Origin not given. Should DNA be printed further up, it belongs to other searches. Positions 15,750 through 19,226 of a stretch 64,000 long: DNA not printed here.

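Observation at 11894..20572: Three-gene operon: giant CbbQ/NorQ-type AAA+ fusion, transglutaminase / D/E-rich / MIDAS-VWA protein, and a 470-aa orphan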

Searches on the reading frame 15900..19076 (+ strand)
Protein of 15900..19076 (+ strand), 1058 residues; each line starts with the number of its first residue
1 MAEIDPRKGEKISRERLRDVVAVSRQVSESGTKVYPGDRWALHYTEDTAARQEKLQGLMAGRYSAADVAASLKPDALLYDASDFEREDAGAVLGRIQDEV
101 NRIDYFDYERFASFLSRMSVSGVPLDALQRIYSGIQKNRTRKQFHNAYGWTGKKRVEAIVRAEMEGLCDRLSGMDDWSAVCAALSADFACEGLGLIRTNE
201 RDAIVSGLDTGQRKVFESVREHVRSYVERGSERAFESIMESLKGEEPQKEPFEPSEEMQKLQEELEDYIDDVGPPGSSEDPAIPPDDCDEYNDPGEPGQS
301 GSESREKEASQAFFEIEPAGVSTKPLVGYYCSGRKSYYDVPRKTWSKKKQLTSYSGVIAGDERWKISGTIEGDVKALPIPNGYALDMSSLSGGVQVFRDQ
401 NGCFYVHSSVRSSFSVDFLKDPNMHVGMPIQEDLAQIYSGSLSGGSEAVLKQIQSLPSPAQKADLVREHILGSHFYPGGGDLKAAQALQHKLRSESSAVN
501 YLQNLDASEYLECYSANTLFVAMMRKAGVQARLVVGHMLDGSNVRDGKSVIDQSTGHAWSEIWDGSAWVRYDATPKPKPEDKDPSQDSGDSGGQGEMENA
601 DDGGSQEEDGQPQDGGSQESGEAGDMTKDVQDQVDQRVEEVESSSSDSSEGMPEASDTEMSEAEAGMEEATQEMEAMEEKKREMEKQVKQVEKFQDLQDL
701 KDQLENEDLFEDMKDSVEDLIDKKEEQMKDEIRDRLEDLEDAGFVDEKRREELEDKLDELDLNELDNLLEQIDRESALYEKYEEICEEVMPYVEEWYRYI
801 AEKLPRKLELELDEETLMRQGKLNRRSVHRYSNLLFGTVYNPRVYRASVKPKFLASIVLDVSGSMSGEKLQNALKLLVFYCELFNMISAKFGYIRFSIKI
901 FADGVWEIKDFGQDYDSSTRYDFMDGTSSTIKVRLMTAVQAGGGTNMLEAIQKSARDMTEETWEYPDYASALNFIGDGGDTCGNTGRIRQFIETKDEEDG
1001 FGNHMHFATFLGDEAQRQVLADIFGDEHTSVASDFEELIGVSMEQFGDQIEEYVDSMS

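Call 3: search_protein_families(library=pfam, proteins=[window:15900-19076:+], max_evalue=0.1)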
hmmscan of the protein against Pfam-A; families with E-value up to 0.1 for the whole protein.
window:15900-19076:+ (1058 aa): 3 families
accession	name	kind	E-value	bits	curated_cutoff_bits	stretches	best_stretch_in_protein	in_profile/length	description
PF01841.26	Transglut_core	-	6.3e-12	46.2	23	1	482-573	15-108/108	Transglutaminase-like superfamily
PF13519.12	VWA_2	-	0.002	19.2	27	1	857-978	3-106/107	von Willebrand factor type A domain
PF00092.34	VWA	-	0.031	15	23.8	0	857-965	4-99/174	von Willebrand factor type A domain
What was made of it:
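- On VWA domain with MIDAS: The window protein alone is below Pfam's cut-off (19.2 against 27 bits, call 3).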

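Call 9: search_protein_families(library=padloc, proteins=[window:15900-19076:+], max_evalue=0.1)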
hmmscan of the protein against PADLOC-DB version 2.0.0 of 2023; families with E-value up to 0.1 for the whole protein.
window:15900-19076:+ (1058 aa): 7 families
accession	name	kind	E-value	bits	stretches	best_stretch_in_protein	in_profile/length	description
PDLC03924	MkoC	-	0.0042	13.2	1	627-790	402-566/1136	-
PDLC02224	TerY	-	0.0066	14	1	929-1000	119-191/277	-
PDLC00254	LmuB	-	0.013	12.1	1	650-767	325-436/563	AAA ATPase domain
PDLC03859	LmuB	-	0.015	12.5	1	657-814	345-497/611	-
PDLC00519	JetC1|JetC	-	0.022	11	1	640-835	273-464/1097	DUF3584 domain; MukB-like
PDLC00511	JetC1|JetC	-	0.04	9.8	1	654-809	690-846/1108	DUF3584 domain; MukB-like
PDLC03865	LmuB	-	0.042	10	1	631-791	546-696/1007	-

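Call 10: search_protein_families(library=ncbifam, proteins=[window:15900-19076:+], max_evalue=0.01)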
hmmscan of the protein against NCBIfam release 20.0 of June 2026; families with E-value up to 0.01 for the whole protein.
window:15900-19076:+ (1058 aa): 0 families

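Call 12: search_solved_structures(query=window:15900-19076:+, max_evalue=1, show_alignments=2)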
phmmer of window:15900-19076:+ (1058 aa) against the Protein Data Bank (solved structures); distinct sequences matched with E-value up to 1: 4.
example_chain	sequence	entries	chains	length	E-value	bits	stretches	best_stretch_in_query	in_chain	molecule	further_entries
6g49_A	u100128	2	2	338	0.014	16.6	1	521-585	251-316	Protein-glutamine gamma-glutamyltransferase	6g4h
1by2_A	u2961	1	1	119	0.26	12.4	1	149-196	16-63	MAC-2 BINDING PROTEIN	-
1o6w_A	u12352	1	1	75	0.38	11.9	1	331-374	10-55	PRE-MRNA PROCESSING PROTEIN PRP40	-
5tib_A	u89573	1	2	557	0.79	10.9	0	666-768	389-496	Sugar ABC transporter substrate-binding protein,Gasdermin-B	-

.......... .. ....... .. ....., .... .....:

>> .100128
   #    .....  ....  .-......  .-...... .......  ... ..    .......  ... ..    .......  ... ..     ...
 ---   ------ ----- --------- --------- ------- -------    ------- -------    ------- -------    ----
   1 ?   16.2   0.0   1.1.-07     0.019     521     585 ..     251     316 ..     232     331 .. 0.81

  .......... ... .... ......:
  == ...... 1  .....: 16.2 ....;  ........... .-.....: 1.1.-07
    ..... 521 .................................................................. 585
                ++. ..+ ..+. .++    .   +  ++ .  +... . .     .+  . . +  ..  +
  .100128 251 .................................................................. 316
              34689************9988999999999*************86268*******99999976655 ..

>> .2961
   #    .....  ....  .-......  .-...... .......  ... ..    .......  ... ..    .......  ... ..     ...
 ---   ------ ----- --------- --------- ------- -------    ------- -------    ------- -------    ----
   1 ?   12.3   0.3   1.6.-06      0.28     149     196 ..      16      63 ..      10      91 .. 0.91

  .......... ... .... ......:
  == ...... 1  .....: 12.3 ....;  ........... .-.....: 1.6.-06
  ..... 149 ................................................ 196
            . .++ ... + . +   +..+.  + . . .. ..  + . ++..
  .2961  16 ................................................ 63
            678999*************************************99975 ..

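Call 48: search_protein_families(library=phrogs, proteins=[window:15900-19076:+], max_evalue=0.01)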
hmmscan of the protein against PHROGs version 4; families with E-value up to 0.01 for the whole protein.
window:15900-19076:+ (1058 aa): 1 family
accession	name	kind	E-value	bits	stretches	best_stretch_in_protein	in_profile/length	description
phrog_815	-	unknown function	0.0099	16.1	0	563-699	220-354/420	-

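Call 54: predict_structure(alignment_id=A6)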
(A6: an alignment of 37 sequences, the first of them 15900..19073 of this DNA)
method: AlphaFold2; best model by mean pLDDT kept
length: 1058 residues; sequences in the alignment: 37
mean_pLDDT: 81.1   pTM: 0.44
mean pLDDT of the five models: 81.1, 80.5, 77.8, 77.8, 77.3
residues with pLDDT >= 90: 300; 70-90: 590; 50-70: 87; < 50: 81
segments of 3 or more residues with pLDDT < 50: 1-10, 249-252, 294-308, 587-593, 607-650
pLDDT, mean of each block of 10 residues (from residue 1): 36 73 77 86 86 85 84 89 80 82 84 83 78 86 82 79 77 80 89 80 79 86 87 86 64 69 87 75 74 44 40 91 93 93 90 92 93 88 94 92 92 94 85 92 92 89 93 88 90 91 95 96 96 94 88 91 91 88 55 64 56 27 34 37 33 81 86 85 88 87 83 85 89 89 87 88 84 86 92 89 67 61 58 61 60 89 89 93 90 88 90 89 89 91 86 91 85 89 85 81 88 89 88 88 81 67
secondary structure, 60 per line:
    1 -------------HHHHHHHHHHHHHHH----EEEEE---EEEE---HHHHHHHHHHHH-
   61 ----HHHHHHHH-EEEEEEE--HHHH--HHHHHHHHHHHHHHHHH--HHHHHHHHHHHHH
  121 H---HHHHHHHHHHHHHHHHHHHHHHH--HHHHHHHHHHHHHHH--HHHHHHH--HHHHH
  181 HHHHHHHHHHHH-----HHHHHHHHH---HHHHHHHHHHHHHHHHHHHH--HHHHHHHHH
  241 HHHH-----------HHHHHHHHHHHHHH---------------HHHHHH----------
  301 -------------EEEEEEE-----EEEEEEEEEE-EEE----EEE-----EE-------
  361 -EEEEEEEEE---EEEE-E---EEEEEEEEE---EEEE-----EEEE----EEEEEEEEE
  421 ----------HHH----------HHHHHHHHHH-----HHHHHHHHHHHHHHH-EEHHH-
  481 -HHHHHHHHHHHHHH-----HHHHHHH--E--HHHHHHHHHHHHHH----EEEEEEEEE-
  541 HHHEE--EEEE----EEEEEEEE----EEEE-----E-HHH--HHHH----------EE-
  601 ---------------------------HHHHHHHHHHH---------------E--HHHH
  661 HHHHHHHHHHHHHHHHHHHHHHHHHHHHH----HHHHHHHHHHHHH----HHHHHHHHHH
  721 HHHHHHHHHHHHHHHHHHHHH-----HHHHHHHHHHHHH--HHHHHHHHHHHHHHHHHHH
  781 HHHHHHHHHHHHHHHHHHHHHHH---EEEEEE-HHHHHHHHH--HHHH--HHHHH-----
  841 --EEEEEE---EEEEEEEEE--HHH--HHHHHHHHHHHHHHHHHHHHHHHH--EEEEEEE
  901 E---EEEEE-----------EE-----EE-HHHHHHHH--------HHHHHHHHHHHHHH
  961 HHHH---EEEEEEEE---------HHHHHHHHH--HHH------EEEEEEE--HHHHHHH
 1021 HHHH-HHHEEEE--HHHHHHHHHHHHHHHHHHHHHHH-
elements in order (helices of 4 or more, strands of 3 or more residues): H14-28 E33-37 E41-44 H48-59 H65-72 E74-80 H83-86 H89-105 H108-121 H125-147 H150-164 H167-173 H176-192 H198-206 H210-229 H232-244 H256-269 H285-290 E314-320 E326-335 E337-339 E344-346 E362-370 E374-377 E383-391 E395-398 E404-407 E412-420 H444-453 H459-473 H482-495 H501-507 H513-526 E531-539 E548-551 E556-563 E568-571 H584-587 H628-638 H657-689 H694-706 H711-741 H747-759 H762-803 E807-812 H814-822 H825-828 H831-835 E843-848 E852-860 H868-891 E894-901 E905-909 H931-938 H947-964 E968-975 H985-993 E1005-1011 H1014-1024 E1029-1032 H1035-1057
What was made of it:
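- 15900..16649 (+): Gene 2 aa 1-250: helical N-terminal domain, no known family. Model helices with pLDDT about 75-89 (call 54).
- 17640..18314 (+): Gene 2 aa 581-805: disordered acidic segment (581-655) followed by long, 37% D/E helices (656-805). Helices span 657-803 (call 54).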

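Call 56: fold_search(model_id=the predicted structure, library=pdb)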
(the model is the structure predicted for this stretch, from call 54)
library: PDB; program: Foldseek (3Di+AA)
matches with E <= 10: 551; with E <= 0.001: 121
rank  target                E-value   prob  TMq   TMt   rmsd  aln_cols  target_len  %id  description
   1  6g4h                  6.5e-09  1.00  0.18  0.56   6.7       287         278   12  Crystal structure of the periplasmic domain of TgpA from Pseudomonas aeruginosa bound to ethylmercury (released 2019-04-10)
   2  6g49                  7.2e-09  1.00  0.17  0.54   6.2       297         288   13  Crystal structure of the periplasmic domain of TgpA from Pseudomonas aeruginosa (released 2019-04-10)
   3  8s05_B                1.5e-05  1.00  0.14  0.35   5.8       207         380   16  ArnAB complex an archaeal ortholog of the Sec23/24 core motif (released 2025-10-29)
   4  6qtb_A                1.5e-05  1.00  0.16  0.59  15.7       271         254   13  Crystal structure of Rea1-MIDAS/Ytm1-UBL complex from Chaetomium thermophilum (released 2019-08-07)
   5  6qta_A                2.0e-05  1.00  0.16  0.60  16.6       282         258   12  Crystal structure of Rea1-MIDAS/Rsa4-UBL complex from Chaetomium thermophilum (released 2019-08-07)
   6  1ido                  2.5e-05  1.00  0.13  0.62   5.9       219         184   16  I-DOMAIN FROM INTEGRIN CR3, MG2+ BOUND (released 1996-08-01)
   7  8ce6                  2.7e-05  1.00  0.14  0.59   6.0       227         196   17  Crystal structure of human Cd11b I domain in P212121 space group (released 2023-03-22)
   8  2i6q_A                2.7e-05  1.00  0.14  0.26   6.4       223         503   16  Complement component C2a (released 2006-10-17)
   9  6qtb_D                3.1e-05  1.00  0.15  0.60  16.4       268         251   14  Crystal structure of Rea1-MIDAS/Ytm1-UBL complex from Chaetomium thermophilum (released 2019-08-07)
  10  8voh_MODEL_1_A        3.4e-05  1.00  0.14  0.66   5.0       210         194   18  HADDOCK models of human alphaM I-domain bound to the the N-terminal domain of the cytokine pleiotrophin (released 2024-05-15)
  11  3n2n_A                3.5e-05  1.00  0.14  0.68   4.8       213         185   16  The Crystal Structure of Tumor Endothelial Marker 8 (TEM8) extracellular domain (released 2011-01-05)
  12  8enu_D                3.9e-05  1.00  0.13  0.18   6.7       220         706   18  Structure of the C3bB proconvertase in complex with lufaxin (released 2023-08-09)
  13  8ql1_A                4.1e-05  1.00  0.15  0.59  13.7       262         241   13  Crystal structure of the human MDN1-MIDAS/NLE1-UBL complex (released 2025-04-09)
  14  5e6r_A                4.3e-05  1.00  0.14  0.24   5.1       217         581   16  Structures of leukocyte integrin aLb2: The aI domain, the headpiece, and the pocket for the internal ligand (released 2016-03-02)
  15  1mf7                  4.3e-05  1.00  0.13  0.60   5.7       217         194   18  INTEGRIN ALPHA M I DOMAIN (released 2003-05-20)
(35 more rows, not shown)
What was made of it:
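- On VWA domain with MIDAS: Foldseek probability 1.0 to many I-domains and MIDAS domains (call 56).
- On Transglutaminase-like superfamily (Transglut_core): Fold match to TgpA (call 56).
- Closest known: MoxR - DUF58 - TgpA-type transglutaminase operons. Same: The beta-sandwich plus transglutaminase core of gene 2 superposes on the TgpA periplasmic domain (6g4h, E 6.5e-9, call 56).
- Closest known: Midasin / Rea1. Same: Rea1/MDN1 MIDAS structures are among the top VWA fold hits (call 56).
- Rea1/MDN1 MIDAS structures are among the top VWA fold hits, with the longest alignments at about 270 columns (call 56).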

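Call 68: find_related_loci(query=window:15900-19076:+, collection=metagenome_contigs, flank=6000)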
Query window:15900-19076:+ (1058 aa) in metagenome_contigs; peptide patterns used: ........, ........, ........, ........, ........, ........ (x = any residue, [..] = any of these).
65 stretches matched a pattern, but none encodes a relative of the query by tblastn (E <= 1e-3).

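Call 71: search_protein_families(library=pfam, alignment_id=A6, max_evalue=1)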
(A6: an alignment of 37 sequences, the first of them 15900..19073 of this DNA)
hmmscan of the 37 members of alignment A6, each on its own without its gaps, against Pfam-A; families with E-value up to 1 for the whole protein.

A. member 1, window:15900-19073:+ (1058 aa): 7 families
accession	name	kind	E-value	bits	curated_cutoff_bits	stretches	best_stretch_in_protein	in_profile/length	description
PF01841.26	Transglut_core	-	6.3e-12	46.2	23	1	482-573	15-108/108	Transglutaminase-like superfamily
PF13519.12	VWA_2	-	0.002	19.2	27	1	857-978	3-106/107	von Willebrand factor type A domain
PF00092.34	VWA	-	0.031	15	23.8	1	857-965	4-99/174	von Willebrand factor type A domain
PF21894.1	N4_RNAP_helical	-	0.18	12.1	27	1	616-699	62-152/216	Bacteriophage N4 RNA polymerase, helical domain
PF14257.11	DUF4349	-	0.38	10.5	27.7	0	619-689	76-146/213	Domain of unknown function (DUF4349)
PF13675.11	PilJ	-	0.4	11.2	26.6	0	632-704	45-111/114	Type IV pili methyl-accepting chemotaxis transducer N-term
PF05192.23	MutS_III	-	0.91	10.3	34.1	0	669-800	83-181/194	MutS domain III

B. families by the number of members that match (of 37 scanned): 43 families (the first 25 are shown)
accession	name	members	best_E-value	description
PF01841.26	Transglut_core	37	4.9e-15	Transglutaminase-like superfamily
PF13519.12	VWA_2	34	4e-06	von Willebrand factor type A domain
PF00092.34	VWA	23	2.4e-05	von Willebrand factor type A domain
PF13471.12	Transglut_core3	13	0.018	Transglutaminase-like superfamily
PF14966.11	DNA_repr_REX1B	8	0.019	DNA repair REX1-B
PF15884.10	QIL1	6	0.025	MICOS complex subunit MIC13, QIL1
PF16007.11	DUF4777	5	0.061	Domain of unknown function (DUF4777)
PF13768.12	VWA_3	4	0.006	von Willebrand factor type A domain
PF01496.24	V_ATPase_I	4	0.042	V-type ATPase 116kDa subunit family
PF05478.16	Prominin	3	0.088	Prominin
PF04286.17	DUF445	2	0.0026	Protein of unknown function (DUF445)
PF05739.25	SNARE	2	0.11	SNARE domain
PF09762.14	CCDC93_CC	2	0.33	CCDC93 coiled-coil domain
PF05192.23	MutS_III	2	0.34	MutS domain III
PF25472.1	DUF7902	2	0.64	Domain of unknown function (DUF7902)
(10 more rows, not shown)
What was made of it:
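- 18315..19073 (+): Gene 2 aa 806-1058: VWA domain with complete MIDAS (D860-x-S862-x-S864 at 18477-18491; T945; D977). VWA_2 in 34 of 37 homologues (call 71).
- Checked: It is matched in 34 of 37 homologues and confirmed by fold, with Foldseek probability 1.0 to integrin I-domains and Rea1/MDN1 MIDAS (calls 56, 71).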

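Call 80: fold_search(model_id=the predicted structure, library=viral)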
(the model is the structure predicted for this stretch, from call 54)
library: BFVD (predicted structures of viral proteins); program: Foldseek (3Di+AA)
matches with E <= 10: 219; with E <= 0.001: 23
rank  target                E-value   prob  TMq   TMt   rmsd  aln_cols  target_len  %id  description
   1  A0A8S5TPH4            1.6e-06  1.00  0.17  0.30   8.8       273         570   13  VWFA domain-containing protein [Podoviridae sp. ct2iq11]
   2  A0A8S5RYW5            1.7e-05  1.00  0.15  0.31  13.8       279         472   13  Restriction enzyme [Myoviridae sp. ctNQV2]
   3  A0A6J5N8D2            2.2e-05  1.00  0.17  0.31  15.7       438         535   12  VWFA domain-containing protein [uncultured Caudovirales phage]
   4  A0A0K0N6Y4            2.6e-05  1.00  0.15  0.26   9.0       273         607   13  CobT-like cobalamin biosynthesis protein [Gordonia phage GMA7]
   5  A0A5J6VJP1            5.2e-05  1.00  0.14  0.35  15.3       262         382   12  VWFA domain-containing protein [Megaviridae environmental sample]
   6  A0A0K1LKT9            7.7e-05  1.00  0.14  0.25   5.5       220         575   17  VWFA domain-containing protein [Rhodobacter phage RcTitan]
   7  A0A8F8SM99            8.8e-05  1.00  0.14  0.29   5.0       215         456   18  (no name in the UniProt tables at hand)
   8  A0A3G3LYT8            8.8e-05  1.00  0.16  0.27  16.8       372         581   12  Uncharacterized protein [Brevibacterium phage Cantare]
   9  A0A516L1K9            1.6e-04  1.00  0.14  0.26  10.2       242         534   15  (no name in the UniProt tables at hand)
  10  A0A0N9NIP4            1.6e-04  1.00  0.14  0.19  18.4       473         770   14  (no name in the UniProt tables at hand)
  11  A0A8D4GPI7            1.9e-04  1.00  0.13  0.52   5.4       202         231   16  (no name in the UniProt tables at hand)
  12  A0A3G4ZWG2            2.6e-04  1.00  0.14  0.11   4.6       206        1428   15  Ankyrin repeat protein [Edafosvirus sp.]
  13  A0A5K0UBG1            3.2e-04  1.00  0.14  0.31   4.3       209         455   17  VWA-like protein [Yasminevirus sp. GU-2018]
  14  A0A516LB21            4.0e-04  1.00  0.17  0.54  11.7       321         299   14  (no name in the UniProt tables at hand)
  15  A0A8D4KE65            4.2e-04  1.00  0.13  0.21   6.9       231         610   17  (no name in the UniProt tables at hand)
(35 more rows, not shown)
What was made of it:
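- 18315..19073 (+): Foldseek probability 1.0 to Rea1/MDN1 MIDAS, integrin I-domains and phage CobT-like VWA proteins (calls 56, 80).
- Closest known: CobS-CobT / BchI-BchD chelatase motors and phage CobS/CobT-like pairs. Same: Phage CobT-like proteins match the gene 2 C-terminal half (call 80).
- The C-terminal half of gene 2 resembles phage CobT-like proteins (call 80).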
